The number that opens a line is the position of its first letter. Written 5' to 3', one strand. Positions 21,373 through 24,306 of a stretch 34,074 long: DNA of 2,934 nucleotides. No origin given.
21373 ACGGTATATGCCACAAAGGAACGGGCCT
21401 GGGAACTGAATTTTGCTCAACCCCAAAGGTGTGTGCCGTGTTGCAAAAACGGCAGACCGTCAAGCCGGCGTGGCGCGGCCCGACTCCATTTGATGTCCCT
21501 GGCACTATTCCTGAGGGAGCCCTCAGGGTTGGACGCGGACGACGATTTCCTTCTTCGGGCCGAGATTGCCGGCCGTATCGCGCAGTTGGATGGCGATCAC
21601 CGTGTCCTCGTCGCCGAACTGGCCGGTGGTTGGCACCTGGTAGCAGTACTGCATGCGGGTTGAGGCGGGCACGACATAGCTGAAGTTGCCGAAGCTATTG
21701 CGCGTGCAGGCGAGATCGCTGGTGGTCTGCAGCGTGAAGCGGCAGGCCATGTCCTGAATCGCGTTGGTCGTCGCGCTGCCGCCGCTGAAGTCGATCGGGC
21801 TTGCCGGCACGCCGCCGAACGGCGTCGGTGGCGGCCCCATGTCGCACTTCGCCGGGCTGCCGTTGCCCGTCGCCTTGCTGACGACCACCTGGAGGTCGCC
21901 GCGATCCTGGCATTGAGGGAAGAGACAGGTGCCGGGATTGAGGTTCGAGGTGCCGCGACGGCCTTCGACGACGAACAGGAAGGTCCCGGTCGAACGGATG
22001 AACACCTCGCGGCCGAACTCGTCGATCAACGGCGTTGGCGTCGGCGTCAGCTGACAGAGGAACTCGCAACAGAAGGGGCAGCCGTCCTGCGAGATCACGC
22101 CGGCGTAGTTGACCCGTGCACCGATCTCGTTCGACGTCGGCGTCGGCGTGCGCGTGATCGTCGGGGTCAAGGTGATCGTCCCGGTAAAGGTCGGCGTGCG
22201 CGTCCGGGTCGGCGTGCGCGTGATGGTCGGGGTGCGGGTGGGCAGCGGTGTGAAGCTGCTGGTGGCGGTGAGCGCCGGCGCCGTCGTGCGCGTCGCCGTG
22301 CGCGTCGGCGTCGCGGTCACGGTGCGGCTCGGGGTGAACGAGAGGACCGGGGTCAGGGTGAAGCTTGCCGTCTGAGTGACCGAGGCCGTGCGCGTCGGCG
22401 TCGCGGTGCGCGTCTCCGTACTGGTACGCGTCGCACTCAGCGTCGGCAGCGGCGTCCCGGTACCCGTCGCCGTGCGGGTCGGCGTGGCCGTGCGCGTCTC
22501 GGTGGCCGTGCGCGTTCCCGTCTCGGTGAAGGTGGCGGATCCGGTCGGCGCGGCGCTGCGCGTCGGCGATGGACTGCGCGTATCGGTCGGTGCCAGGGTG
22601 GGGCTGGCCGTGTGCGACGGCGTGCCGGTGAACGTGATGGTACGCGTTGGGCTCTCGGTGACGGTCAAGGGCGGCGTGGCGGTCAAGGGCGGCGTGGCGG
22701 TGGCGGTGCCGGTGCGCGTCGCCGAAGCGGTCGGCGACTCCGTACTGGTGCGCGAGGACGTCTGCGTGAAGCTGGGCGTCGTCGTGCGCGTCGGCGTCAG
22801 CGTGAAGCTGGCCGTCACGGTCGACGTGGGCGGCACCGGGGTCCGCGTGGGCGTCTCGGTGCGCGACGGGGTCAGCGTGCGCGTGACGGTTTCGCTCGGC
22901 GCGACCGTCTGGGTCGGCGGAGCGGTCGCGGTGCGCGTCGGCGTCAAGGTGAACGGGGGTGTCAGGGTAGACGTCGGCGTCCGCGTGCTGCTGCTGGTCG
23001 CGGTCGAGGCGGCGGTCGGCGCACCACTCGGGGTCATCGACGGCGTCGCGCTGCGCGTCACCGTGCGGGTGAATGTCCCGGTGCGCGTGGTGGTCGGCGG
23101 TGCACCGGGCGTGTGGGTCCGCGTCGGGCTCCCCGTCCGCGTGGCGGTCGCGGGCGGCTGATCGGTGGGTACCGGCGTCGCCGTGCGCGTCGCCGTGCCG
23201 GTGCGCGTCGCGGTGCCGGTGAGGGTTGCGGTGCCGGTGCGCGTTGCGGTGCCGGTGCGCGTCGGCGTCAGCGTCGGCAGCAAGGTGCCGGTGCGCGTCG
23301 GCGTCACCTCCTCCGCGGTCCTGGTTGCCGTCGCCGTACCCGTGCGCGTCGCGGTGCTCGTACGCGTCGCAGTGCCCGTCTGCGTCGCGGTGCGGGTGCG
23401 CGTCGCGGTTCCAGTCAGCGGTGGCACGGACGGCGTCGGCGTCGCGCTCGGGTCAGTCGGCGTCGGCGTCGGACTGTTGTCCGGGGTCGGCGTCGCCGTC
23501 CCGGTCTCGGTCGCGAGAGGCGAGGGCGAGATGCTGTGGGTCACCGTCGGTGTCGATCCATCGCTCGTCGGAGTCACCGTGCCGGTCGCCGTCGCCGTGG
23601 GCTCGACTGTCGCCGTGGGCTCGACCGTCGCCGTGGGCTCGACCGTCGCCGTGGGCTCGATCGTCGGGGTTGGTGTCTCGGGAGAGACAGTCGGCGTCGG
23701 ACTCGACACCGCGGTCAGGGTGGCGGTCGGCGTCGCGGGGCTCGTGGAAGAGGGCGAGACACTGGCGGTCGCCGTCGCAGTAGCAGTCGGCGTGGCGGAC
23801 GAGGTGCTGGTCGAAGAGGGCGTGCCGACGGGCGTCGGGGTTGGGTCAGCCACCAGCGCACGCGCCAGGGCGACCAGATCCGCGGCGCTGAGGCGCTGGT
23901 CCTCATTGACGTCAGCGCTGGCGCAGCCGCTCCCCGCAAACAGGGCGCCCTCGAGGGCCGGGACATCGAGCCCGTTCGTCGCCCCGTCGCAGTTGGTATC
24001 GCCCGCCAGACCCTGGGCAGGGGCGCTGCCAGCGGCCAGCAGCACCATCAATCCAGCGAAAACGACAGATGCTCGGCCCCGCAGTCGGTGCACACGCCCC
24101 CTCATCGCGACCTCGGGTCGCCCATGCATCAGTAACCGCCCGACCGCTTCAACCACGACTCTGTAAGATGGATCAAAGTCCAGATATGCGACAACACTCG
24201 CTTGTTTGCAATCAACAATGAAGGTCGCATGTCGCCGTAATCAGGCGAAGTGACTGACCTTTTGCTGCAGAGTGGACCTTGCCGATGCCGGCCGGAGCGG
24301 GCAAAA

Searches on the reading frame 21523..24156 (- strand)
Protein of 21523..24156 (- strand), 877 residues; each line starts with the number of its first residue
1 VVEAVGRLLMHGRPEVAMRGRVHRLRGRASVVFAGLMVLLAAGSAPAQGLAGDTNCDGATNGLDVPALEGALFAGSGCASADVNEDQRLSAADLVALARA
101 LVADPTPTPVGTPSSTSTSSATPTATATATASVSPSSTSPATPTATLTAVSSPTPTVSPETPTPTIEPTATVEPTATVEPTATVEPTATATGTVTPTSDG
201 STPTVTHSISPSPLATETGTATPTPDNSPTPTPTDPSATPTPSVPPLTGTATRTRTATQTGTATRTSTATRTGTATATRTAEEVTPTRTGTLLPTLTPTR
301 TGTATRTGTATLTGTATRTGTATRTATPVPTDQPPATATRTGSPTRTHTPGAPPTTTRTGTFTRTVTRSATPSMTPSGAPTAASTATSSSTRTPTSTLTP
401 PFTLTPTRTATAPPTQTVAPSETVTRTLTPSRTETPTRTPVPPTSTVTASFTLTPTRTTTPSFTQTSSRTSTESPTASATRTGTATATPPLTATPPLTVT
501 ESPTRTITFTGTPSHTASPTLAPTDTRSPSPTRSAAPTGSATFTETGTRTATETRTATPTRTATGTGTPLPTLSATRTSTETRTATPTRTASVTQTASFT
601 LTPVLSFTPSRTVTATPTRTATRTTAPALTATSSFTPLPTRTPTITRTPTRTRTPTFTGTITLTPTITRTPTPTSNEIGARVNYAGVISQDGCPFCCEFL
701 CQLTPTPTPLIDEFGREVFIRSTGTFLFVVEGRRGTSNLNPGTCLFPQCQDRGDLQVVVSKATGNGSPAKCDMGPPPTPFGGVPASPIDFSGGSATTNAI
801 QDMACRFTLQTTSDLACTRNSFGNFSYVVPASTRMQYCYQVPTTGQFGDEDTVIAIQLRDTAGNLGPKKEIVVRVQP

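Call 3: search_protein_families(library=pfam, proteins=[window:21523-24156:-], max_evalue=1)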
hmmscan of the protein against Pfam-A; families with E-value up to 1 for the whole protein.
window:21523-24156:- (877 aa): 1 family
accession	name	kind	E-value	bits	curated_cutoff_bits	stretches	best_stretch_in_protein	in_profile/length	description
PF00404.24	Dockerin_1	-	0.00019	22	22.9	1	51-101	1-56/57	Dockerin type I domain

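Call 4: search_protein_families(library=ncbifam, proteins=[window:21523-24156:-], max_evalue=1)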
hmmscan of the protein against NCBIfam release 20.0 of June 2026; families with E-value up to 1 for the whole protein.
window:21523-24156:- (877 aa): 0 families
